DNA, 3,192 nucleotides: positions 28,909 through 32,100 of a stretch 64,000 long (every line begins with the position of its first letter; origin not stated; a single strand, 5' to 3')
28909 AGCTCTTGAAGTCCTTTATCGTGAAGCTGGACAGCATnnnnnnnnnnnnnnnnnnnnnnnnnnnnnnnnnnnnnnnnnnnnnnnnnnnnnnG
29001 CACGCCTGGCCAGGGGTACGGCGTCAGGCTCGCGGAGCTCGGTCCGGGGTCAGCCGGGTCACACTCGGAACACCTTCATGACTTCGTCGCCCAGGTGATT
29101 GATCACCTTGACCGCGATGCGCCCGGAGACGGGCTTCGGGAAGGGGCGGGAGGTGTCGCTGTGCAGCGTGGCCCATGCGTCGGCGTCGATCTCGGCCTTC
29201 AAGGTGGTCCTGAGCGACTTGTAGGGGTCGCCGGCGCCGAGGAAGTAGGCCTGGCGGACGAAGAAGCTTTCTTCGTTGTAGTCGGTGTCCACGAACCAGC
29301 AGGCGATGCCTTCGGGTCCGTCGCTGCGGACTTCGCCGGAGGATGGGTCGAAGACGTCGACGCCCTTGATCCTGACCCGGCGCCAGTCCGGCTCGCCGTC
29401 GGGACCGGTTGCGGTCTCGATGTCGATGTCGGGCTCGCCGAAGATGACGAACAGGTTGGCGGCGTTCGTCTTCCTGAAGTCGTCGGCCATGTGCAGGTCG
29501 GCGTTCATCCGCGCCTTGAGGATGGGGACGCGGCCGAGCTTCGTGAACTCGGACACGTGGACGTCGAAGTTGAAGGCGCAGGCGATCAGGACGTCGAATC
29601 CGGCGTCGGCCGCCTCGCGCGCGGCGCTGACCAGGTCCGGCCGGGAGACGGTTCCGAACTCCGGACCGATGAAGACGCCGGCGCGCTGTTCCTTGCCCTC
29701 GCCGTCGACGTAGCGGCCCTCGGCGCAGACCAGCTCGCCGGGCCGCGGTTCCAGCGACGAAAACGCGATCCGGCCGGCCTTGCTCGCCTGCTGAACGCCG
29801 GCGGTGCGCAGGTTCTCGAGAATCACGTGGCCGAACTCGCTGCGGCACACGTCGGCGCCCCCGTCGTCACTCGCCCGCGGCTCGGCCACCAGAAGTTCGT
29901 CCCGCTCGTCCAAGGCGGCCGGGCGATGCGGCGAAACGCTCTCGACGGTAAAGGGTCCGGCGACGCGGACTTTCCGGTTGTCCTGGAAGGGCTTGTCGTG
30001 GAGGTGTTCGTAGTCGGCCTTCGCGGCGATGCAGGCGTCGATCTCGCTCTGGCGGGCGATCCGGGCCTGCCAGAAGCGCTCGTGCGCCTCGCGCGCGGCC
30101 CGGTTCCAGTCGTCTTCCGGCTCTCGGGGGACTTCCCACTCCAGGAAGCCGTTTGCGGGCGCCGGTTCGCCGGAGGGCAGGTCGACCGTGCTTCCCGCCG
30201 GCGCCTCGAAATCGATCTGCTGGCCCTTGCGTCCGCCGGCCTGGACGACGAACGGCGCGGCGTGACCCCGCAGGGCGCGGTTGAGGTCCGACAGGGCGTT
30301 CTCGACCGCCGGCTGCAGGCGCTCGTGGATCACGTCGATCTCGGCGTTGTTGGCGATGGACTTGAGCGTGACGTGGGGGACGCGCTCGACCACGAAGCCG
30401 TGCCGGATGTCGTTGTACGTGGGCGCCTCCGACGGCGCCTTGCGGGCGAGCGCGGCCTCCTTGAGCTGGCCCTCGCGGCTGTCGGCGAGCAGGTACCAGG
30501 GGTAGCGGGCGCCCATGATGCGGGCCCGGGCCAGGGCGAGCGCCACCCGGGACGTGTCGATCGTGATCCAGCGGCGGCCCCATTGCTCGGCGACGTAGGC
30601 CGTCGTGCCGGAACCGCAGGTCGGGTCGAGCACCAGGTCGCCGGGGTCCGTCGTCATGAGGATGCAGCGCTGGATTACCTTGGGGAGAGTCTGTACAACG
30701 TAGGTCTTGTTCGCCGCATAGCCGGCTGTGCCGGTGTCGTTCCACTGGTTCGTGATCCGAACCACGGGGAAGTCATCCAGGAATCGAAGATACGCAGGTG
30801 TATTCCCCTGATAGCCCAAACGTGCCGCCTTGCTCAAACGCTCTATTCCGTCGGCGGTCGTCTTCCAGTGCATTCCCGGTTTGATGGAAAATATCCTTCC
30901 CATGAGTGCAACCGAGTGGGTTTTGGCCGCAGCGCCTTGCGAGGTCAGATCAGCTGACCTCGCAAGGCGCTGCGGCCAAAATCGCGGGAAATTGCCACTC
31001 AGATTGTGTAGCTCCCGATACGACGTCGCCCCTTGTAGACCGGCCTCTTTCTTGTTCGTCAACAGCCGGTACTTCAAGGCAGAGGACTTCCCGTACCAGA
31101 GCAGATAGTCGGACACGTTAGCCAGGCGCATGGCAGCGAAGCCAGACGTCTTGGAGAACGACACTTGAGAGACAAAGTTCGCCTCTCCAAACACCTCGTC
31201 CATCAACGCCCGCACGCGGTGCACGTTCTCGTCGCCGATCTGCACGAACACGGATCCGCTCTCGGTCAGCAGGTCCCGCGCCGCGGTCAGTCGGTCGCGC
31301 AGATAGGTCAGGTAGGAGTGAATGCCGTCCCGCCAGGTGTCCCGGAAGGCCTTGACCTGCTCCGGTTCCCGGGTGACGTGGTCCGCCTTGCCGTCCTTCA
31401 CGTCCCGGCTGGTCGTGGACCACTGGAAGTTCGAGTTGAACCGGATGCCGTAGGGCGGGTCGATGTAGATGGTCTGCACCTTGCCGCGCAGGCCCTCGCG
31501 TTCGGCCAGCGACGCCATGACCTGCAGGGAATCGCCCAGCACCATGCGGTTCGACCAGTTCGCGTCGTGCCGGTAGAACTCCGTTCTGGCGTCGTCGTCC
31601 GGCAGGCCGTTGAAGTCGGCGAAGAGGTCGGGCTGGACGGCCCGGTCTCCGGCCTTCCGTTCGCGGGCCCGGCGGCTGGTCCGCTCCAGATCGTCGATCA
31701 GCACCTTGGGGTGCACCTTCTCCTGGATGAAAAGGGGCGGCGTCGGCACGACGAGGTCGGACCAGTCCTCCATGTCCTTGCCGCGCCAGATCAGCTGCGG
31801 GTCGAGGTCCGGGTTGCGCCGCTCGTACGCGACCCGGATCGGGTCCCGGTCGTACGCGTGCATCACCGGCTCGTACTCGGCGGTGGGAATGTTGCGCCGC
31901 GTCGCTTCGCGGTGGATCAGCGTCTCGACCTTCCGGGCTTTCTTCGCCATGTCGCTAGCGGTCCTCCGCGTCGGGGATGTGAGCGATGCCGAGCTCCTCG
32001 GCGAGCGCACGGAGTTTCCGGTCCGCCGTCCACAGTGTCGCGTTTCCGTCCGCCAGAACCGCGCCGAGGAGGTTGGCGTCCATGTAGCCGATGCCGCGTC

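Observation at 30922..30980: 59-bp perfect hairpin inside the Mod target-recognition region, in a low-GC patch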

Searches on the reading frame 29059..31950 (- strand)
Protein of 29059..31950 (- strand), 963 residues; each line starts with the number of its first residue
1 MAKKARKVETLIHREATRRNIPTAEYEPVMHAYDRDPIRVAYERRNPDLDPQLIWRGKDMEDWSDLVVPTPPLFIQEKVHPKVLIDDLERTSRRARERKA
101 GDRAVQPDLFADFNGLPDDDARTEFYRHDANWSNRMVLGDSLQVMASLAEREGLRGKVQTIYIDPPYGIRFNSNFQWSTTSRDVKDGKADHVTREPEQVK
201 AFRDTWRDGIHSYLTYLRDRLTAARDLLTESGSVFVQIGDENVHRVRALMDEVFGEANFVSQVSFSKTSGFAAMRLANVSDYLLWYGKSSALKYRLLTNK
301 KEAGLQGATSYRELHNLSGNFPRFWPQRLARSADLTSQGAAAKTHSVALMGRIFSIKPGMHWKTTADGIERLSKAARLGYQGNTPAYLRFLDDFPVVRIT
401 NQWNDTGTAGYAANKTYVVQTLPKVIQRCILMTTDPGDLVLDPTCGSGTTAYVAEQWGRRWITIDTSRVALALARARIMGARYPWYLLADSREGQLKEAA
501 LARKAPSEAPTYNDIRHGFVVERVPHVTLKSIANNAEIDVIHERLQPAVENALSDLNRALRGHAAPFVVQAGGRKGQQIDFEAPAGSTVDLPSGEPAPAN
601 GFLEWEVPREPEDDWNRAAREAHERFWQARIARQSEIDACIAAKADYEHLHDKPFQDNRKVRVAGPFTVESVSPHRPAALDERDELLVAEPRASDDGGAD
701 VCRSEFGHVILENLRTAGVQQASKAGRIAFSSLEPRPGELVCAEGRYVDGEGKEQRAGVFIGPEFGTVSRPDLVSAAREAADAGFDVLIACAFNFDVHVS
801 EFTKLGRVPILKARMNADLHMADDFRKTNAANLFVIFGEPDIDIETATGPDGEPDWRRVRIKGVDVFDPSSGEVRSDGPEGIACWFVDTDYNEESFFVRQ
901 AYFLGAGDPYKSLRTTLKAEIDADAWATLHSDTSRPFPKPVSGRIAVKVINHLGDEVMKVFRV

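Call 6: search_protein_families(library=pfam, proteins=[window:29059-31950:-], max_evalue=0.01)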
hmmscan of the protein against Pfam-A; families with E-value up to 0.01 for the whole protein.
window:29059-31950:- (963 aa): 3 families
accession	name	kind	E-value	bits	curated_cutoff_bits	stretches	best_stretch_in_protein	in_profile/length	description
PF01555.25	N6_N4_Mtase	-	3.5e-32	112.6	26.7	1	158-472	1-217/221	DNA methylase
PF13649.12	Methyltransf_25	-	0.0032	18.6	27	0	440-479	1-42/97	Methyltransferase domain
PF01170.24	UPF0020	-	0.0033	17.6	22.3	0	431-451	21-43/197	RMKL-like, methyltransferase domain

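Call 8: find_homologous_proteins(query=window:29059-31950:-, max_evalue=1e-10)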
Query window:29059-31950:- (963 aa): 8000 proteins with E <= 1e-10 among 8000 candidates; the best 120 are listed.
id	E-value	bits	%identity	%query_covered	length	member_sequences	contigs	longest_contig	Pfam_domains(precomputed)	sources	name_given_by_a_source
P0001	0.0e+0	2227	100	100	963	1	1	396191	PF01555.25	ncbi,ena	-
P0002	0.0e+0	1936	87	100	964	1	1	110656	PF01555.25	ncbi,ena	-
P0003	0.0e+0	1739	78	100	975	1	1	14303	PF01555.25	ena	-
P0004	0.0e+0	1723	77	100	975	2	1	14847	PF01555.25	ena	-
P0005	0.0e+0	1720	77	100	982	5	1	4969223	PF01555.25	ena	-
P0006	0.0e+0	1720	77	100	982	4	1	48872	PF01555.25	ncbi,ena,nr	ncbi:MAG: DNA methyltransferase [Acidobacteriota bacterium]|nr:DNA methyltransferase [Acidobacteriot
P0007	0.0e+0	1708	77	100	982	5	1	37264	PF01555.25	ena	-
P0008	0.0e+0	1702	77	100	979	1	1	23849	PF01555.25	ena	-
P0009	0.0e+0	1702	77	100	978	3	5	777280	PF01555.25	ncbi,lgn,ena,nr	ncbi:MAG: site-specific DNA-methyltransferase [Acidobacteriota bacterium]|nr:site-specific DNA-methy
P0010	0.0e+0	1699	77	100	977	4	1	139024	PF01555.25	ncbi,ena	-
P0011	0.0e+0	1695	77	100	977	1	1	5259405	PF01555.25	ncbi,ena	-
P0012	0.0e+0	1686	76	100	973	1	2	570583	PF01555.25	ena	-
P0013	0.0e+0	1676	76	100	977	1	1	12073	PF01555.25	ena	-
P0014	0.0e+0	1673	75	100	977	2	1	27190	PF01555.25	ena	-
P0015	0.0e+0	1637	74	100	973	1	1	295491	PF01555.25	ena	-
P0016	0.0e+0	1621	72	100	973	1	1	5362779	PF01555.25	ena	-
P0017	0.0e+0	1606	73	100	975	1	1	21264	PF01555.25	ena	-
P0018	0.0e+0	1596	72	100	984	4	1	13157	PF01555.25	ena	-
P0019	0.0e+0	1596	73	100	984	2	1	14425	PF01555.25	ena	-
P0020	0.0e+0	1594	72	100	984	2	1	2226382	PF01555.25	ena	-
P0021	0.0e+0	1590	73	100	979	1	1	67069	PF01555.25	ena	-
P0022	0.0e+0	1588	72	100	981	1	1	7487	PF01555.25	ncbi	-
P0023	0.0e+0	1587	73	100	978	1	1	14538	PF01555.25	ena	-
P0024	0.0e+0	1587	72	100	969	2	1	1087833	PF01555.25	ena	-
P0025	0.0e+0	1583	72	100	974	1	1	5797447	PF01555.25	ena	-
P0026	0.0e+0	1582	72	100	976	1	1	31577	PF01555.25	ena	-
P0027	0.0e+0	1582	72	100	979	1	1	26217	PF01555.25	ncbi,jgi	-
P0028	0.0e+0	1581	72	100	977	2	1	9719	PF01555.25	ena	-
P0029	0.0e+0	1577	72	100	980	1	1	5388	PF01555.25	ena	-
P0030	0.0e+0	1576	72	99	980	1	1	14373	PF01555.25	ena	-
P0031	0.0e+0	1572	71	100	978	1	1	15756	PF01555.25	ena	-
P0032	0.0e+0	1572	72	100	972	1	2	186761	PF01555.25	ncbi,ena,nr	ncbi:MAG: site-specific DNA-methyltransferase [Gammaproteobacteria bacterium]|nr:site-specific DNA-m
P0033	0.0e+0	1570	72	99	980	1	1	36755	PF01555.25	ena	-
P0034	0.0e+0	1567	72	100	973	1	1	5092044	PF01555.25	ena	-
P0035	0.0e+0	1565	72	100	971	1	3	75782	PF01555.25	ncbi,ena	-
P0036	0.0e+0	1563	71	100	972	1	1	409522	PF01555.25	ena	-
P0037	0.0e+0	1561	71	100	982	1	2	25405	PF01555.25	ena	-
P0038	0.0e+0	1561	71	100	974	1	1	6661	PF01555.25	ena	-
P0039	0.0e+0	1561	72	99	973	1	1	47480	PF01555.25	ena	-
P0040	0.0e+0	1558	71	100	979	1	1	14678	PF01555.25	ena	-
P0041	0.0e+0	1556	71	100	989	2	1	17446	PF01555.25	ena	-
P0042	0.0e+0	1555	71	100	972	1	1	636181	PF01555.25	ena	-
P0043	0.0e+0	1555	72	100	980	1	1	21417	PF01555.25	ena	-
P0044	0.0e+0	1554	70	100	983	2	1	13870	PF01555.25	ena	-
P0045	0.0e+0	1554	70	100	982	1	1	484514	PF01555.25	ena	-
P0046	0.0e+0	1553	71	99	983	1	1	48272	PF01555.25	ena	-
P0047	0.0e+0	1553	70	100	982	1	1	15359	PF01555.25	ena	-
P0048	0.0e+0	1553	71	100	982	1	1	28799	PF01555.25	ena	-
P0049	0.0e+0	1551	71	100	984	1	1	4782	PF01555.25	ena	-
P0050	0.0e+0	1549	71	100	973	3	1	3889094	PF01555.25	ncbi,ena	-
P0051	0.0e+0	1549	70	100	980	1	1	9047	PF01555.25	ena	-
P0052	0.0e+0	1546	71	100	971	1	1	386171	PF01555.25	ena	-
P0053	0.0e+0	1545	71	100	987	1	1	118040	PF01555.25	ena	-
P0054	0.0e+0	1545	70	100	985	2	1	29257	PF01555.25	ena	-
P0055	0.0e+0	1545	71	100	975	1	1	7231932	PF01555.25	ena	-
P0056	0.0e+0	1544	71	100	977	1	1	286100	PF01555.25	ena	-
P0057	0.0e+0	1543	70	100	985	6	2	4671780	PF01555.25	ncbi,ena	-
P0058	0.0e+0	1542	71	100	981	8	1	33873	PF01555.25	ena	-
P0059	0.0e+0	1542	70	100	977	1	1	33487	PF01555.25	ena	-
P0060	0.0e+0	1541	70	100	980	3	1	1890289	PF01555.25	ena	-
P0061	0.0e+0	1537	70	100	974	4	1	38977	PF01555.25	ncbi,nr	ncbi:MAG: site-specific DNA-methyltransferase [Gammaproteobacteria bacterium]|nr:site-specific DNA-m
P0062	0.0e+0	1536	71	99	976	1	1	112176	PF01555.25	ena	-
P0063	0.0e+0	1536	69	100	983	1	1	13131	PF01555.25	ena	-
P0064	0.0e+0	1534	70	99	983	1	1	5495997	PF01555.25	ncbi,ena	-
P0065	0.0e+0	1534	70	100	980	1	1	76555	PF01555.25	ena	-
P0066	0.0e+0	1534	71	100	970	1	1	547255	PF01555.25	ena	-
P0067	0.0e+0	1533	69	100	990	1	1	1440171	PF01555.25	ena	-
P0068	0.0e+0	1532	69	100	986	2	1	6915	PF01555.25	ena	-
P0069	0.0e+0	1531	69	100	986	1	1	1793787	PF01555.25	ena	-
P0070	0.0e+0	1531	70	100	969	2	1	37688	PF01555.25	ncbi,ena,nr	ncbi:MAG: site-specific DNA-methyltransferase [Gammaproteobacteria bacterium]|nr:site-specific DNA-m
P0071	0.0e+0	1530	70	99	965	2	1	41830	PF01555.25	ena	-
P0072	0.0e+0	1530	70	100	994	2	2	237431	PF01555.25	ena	-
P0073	0.0e+0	1529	71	100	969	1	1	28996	PF01555.25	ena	-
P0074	0.0e+0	1528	70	99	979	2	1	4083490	PF01555.25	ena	-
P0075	0.0e+0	1528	70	100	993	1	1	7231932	PF01555.25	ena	-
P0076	0.0e+0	1525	71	100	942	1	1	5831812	PF01555.25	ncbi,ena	-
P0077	0.0e+0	1525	69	100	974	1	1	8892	PF01555.25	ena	-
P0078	0.0e+0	1524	69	100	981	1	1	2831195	PF01555.25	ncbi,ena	-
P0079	0.0e+0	1523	69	100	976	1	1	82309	PF01555.25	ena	-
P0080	0.0e+0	1520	70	100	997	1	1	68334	PF01555.25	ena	-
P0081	0.0e+0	1519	69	100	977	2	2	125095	PF01555.25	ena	-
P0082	0.0e+0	1519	70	100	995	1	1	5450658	PF01555.25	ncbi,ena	-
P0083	0.0e+0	1518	71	99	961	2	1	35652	PF01555.25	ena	-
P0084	0.0e+0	1516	69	100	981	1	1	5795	PF01555.25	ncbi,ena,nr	ncbi:MAG: site-specific DNA-methyltransferase [Gammaproteobacteria bacterium]|nr:site-specific DNA-m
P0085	0.0e+0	1516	69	100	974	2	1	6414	PF01555.25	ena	-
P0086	0.0e+0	1514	70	100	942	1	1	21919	PF01555.25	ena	-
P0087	0.0e+0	1514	69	100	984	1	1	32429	PF01555.25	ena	-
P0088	0.0e+0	1514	69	100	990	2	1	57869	PF01555.25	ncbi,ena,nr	ncbi:MAG: site-specific DNA-methyltransferase [Gammaproteobacteria bacterium]|nr:site-specific DNA-m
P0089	0.0e+0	1513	69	100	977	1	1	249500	PF01555.25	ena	-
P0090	0.0e+0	1513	70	100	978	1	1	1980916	PF01555.25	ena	-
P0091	0.0e+0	1512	69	100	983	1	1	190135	PF01555.25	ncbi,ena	-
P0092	0.0e+0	1510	69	100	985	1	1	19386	PF01555.25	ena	-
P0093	0.0e+0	1510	69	100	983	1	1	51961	PF01555.25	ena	-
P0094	0.0e+0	1508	69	100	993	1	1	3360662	PF01555.25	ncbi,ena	-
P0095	0.0e+0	1508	69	100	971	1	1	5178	PF01555.25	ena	-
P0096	0.0e+0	1507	69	100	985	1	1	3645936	PF01555.25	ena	-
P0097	0.0e+0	1502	69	100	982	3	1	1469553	PF01555.25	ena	-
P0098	0.0e+0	1499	68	100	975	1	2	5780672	PF01555.25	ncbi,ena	-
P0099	0.0e+0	1499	68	100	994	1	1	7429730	PF01555.25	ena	-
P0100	0.0e+0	1499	68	100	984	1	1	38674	PF01555.25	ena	-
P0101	0.0e+0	1491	68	99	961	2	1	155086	PF01555.25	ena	-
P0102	0.0e+0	1490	69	100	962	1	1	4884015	PF01555.25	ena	-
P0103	0.0e+0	1487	68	100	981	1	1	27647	PF01555.25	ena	-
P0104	0.0e+0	1482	69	100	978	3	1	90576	PF01555.25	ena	-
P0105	0.0e+0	1477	68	100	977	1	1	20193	PF01555.25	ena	-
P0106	0.0e+0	1474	68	100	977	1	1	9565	PF01555.25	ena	-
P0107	0.0e+0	1457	68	100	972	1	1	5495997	PF01555.25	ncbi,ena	-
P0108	0.0e+0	1451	67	100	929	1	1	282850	PF01555.25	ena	-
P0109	0.0e+0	1447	66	100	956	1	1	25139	PF01555.25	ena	-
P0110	0.0e+0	1444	67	100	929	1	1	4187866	PF01555.25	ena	-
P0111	0.0e+0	1435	66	100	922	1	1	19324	PF01555.25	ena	-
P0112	0.0e+0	1431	66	100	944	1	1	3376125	PF01555.25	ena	-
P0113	0.0e+0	1430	67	100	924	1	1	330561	PF01555.25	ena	-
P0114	0.0e+0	1430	66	100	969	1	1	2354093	PF01555.25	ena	-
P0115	0.0e+0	1427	66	99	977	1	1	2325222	PF01555.25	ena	-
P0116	0.0e+0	1423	66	100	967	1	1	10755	PF01555.25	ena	-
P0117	0.0e+0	1422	67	100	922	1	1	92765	PF01555.25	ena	-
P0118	0.0e+0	1421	66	100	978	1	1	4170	PF01555.25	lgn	-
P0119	0.0e+0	1421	66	100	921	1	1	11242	PF01555.25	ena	-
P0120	0.0e+0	1420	67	100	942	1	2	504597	PF01555.25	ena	-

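Call 12: find_encoding_contigs(protein=P0002, flank=6000, max_places=2)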
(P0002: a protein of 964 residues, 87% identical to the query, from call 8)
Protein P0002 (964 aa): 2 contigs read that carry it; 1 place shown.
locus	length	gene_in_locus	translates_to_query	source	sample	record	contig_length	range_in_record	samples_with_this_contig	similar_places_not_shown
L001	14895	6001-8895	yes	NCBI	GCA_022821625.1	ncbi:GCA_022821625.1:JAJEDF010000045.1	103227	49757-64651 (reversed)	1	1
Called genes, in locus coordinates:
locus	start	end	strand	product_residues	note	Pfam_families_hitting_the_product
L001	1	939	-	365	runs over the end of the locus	PF01370:Epimerase, PF04321:RmlD_sub_bind, PF16363:GDP_Man_Dehyd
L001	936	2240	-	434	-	PF00483:NTP_transferase, PF12804:NTP_transf_3, PF13242:Hydrolase_like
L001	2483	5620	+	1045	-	PF04851:ResIII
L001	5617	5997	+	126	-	-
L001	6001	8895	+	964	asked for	PF01555:N6_N4_Mtase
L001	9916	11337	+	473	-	PF00884:Sulfatase, PF01663:Phosphodiest (faint), PF16347:SGSH_C (weak)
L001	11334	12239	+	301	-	PF13506:Glyco_transf_21 (weak), PF00535:Glycos_transf_2, PF10111:Glyco_tranf_2_2 (faint), PF13641:Glyco_tranf_2_3, PF13632:Glyco_trans_2_3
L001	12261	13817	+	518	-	PF01943:Polysacc_synt, PF13440:Polysacc_synt_3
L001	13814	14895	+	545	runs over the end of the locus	-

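Call 13: find_encoding_contigs(protein=P0083, flank=6000, max_places=2)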
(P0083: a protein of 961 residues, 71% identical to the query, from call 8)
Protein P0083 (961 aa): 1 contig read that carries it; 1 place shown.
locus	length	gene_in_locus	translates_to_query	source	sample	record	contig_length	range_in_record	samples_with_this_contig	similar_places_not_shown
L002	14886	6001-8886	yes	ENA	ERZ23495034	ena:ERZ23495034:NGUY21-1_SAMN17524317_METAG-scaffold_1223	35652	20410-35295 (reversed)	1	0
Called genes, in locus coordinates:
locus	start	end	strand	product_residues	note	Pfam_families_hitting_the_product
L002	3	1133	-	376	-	PF02515:CoA_transf_3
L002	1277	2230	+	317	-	PF00296:Bac_luciferase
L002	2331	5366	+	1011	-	PF04851:ResIII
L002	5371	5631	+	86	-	PF13711:DUF4160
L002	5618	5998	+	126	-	PF10387:DUF2442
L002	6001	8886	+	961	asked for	PF01555:N6_N4_Mtase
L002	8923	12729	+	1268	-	PF13289:SIR2_2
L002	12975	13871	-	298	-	PF01582:TIR (weak), PF13676:TIR_2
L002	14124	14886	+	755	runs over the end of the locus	PF00580:UvrD-helicase, PF13245:AAA_19 (weak), PF13361:UvrD_C, PF13538:UvrD_C_2 (faint)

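Call 24: find_encoding_contigs(protein=P0111, flank=5000, max_places=1)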
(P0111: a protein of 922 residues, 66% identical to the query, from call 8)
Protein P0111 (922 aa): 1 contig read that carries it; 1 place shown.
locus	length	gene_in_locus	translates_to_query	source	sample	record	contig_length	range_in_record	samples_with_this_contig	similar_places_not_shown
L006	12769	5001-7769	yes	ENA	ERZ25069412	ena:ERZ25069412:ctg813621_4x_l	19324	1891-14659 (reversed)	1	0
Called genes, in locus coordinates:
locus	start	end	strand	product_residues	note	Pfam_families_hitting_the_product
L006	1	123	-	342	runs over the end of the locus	-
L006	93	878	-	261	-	PF00149:Metallophos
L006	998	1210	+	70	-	-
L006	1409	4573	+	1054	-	PF04851:ResIII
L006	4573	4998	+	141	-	PF01850:PIN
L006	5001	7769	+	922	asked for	PF01555:N6_N4_Mtase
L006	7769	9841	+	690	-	PF00580:UvrD-helicase, PF13245:AAA_19, PF13361:UvrD_C, PF13538:UvrD_C_2 (faint)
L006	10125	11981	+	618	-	-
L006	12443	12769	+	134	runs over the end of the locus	-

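Call 25: find_encoding_contigs(protein=P0108, flank=5000, max_places=1)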
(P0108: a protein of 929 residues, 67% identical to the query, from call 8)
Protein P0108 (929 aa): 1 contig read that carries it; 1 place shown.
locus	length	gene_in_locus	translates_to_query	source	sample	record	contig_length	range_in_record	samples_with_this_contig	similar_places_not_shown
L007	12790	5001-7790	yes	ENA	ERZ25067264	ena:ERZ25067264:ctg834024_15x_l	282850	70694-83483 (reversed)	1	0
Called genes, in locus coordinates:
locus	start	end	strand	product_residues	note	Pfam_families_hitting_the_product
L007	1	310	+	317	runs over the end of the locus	PF00296:Bac_luciferase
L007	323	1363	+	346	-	PF08240:ADH_N, PF00107:ADH_zinc_N, PF13602:ADH_zinc_N_2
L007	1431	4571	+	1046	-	PF04851:ResIII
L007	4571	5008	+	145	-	PF01850:PIN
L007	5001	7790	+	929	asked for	PF01555:N6_N4_Mtase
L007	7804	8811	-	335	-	PF00389:2-Hacid_dh, PF07991:KARI_N (faint), PF02826:2-Hacid_dh_C, PF03446:NAD_binding_2 (weak)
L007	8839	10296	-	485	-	PF14691:Fer4_20, PF00070:Pyr_redox (weak), PF00890:FAD_binding_2 (weak), PF01266:DAO (weak), PF07992:Pyr_redox_2, PF12831:FAD_oxidored, PF13450:NAD_binding_8, PF01593:Amino_oxidase, +3 more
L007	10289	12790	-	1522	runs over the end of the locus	PF00310:GATase_2, PF04898:Glu_syn_central, PF01645:Glu_synthase, PF01493:GXGXG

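Call 26: find_encoding_contigs(protein=P0112, flank=5000, max_places=1)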
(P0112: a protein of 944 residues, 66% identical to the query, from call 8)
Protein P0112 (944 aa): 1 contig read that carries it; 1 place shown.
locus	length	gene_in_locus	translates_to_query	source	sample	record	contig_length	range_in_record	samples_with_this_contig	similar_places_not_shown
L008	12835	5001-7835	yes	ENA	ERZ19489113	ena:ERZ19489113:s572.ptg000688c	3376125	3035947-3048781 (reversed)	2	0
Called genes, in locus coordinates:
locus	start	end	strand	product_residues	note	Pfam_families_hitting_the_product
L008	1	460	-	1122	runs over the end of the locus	PF00176:SNF2-rel_dom (weak), PF00270:DEAD (faint), PF04851:ResIII, PF00271:Helicase_C, PF13020:NOV_C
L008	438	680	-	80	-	PF13560:HTH_31, PF01381:HTH_3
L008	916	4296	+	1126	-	PF04851:ResIII, PF19778:RE_endonuc (weak)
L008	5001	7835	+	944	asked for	PF01555:N6_N4_Mtase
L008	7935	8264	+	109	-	-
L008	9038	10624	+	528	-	-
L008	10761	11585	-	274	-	PF00106:adh_short, PF13561:adh_short_C2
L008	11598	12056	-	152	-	-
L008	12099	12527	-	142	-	PF00254:FKBP_C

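Call 27: find_encoding_contigs(protein=P0115, flank=5000, max_places=1)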
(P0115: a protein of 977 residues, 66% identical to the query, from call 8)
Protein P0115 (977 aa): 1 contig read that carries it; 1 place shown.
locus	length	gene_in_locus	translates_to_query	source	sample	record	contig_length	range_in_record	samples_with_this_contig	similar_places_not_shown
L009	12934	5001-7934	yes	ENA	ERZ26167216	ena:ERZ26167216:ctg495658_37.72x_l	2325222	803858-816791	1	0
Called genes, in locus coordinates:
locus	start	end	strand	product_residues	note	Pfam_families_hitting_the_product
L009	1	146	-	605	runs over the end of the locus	PF11832:DUF3352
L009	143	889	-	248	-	PF14219:DUF4328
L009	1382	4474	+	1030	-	PF04851:ResIII, PF19778:RE_endonuc (weak)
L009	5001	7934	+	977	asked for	PF01555:N6_N4_Mtase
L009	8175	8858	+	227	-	PF18863:AbiJ_NTD4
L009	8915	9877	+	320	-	PF00580:UvrD-helicase (weak)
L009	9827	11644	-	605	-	PF05598:DUF772, PF01609:DDE_Tnp_1, PF13751:DDE_Tnp_1_6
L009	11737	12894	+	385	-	PF00580:UvrD-helicase (weak), PF13361:UvrD_C, PF13538:UvrD_C_2 (faint)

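Call 31: find_encoding_contigs(protein=P0016, flank=5000, max_places=1)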
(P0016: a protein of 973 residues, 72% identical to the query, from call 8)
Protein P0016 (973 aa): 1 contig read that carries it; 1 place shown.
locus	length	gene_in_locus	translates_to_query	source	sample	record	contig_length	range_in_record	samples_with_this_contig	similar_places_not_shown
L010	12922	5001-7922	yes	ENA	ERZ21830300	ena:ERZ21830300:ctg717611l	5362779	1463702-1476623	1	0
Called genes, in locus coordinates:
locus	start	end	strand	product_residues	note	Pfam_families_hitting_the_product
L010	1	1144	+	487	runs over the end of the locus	PF04326:SLFN_AlbA_2, PF13749:HATPase_c_4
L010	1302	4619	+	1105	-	PF04851:ResIII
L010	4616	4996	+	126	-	PF01850:PIN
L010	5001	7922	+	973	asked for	PF01555:N6_N4_Mtase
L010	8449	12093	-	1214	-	PF13289:SIR2_2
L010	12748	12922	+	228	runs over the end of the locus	-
